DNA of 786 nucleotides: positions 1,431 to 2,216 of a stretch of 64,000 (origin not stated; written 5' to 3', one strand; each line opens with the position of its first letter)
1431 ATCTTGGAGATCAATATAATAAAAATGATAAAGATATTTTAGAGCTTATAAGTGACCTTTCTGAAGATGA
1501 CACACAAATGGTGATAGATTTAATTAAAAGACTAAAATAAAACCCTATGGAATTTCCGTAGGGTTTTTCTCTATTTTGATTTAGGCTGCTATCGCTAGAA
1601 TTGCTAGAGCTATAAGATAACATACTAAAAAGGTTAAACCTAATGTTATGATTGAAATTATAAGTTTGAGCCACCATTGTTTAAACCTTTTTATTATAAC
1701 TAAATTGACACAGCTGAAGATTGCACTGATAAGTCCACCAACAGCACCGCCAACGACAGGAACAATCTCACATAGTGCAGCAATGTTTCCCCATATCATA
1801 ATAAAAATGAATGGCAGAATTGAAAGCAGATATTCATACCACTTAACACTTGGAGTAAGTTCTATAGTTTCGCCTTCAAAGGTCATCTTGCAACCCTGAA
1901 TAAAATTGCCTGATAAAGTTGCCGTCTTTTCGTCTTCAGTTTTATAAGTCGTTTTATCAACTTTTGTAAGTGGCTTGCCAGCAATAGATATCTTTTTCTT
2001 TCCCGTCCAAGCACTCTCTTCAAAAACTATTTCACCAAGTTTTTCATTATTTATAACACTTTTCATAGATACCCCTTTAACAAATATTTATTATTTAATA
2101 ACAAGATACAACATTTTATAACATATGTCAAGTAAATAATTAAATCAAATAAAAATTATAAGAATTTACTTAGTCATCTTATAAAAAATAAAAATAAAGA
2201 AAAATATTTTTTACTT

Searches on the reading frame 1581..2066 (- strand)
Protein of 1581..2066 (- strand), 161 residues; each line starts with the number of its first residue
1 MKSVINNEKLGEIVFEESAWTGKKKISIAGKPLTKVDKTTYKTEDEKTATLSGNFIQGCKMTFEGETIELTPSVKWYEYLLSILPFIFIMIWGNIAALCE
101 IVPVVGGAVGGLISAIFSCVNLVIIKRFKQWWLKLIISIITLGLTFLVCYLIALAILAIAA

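Call 55: find_encoding_contigs(protein=window:1581-2066:-, flank=10000, max_places=3)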
Protein window:1581-2066:- (161 aa): 10 contigs read that carry it; 3 places shown.
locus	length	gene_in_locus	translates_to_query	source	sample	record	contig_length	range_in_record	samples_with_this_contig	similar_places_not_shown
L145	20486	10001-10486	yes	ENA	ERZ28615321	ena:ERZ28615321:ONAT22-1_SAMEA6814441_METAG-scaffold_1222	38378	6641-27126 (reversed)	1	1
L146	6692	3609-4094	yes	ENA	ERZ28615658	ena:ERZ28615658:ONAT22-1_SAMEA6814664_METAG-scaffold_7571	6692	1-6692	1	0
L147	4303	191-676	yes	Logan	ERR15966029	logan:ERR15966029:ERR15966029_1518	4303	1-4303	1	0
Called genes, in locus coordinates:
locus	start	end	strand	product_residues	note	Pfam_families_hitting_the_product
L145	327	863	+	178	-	PF02482:Ribosomal_S30AE, PF16321:Ribosom_S30AE_C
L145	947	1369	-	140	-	-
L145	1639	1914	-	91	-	PF01649:Ribosomal_S20p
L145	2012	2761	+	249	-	PF03418:Peptidase_A25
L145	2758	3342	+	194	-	-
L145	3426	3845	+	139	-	PF09579:Spore_YtfJ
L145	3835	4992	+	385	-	PF00768:Peptidase_S11, PF13354:Beta-lactamase2, PF07943:PBP5_C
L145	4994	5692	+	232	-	PF01479:S4, PF00849:PseudoU_synth_2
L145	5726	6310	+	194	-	-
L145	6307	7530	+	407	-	PF01266:DAO (faint), PF03486:HI0933_like, PF07992:Pyr_redox_2, PF13738:Pyr_redox_3 (faint), PF22780:HI0933_like_1st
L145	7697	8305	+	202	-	PF01553:Acyltransferase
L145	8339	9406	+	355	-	PF13509:S1_2 (faint), PF23459:S1_RRP5 (faint), PF00575:S1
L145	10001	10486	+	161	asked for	-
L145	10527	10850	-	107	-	PF01381:HTH_3 (weak), PF13443:HTH_26 (faint)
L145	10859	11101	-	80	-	-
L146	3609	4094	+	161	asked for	-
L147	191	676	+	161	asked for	-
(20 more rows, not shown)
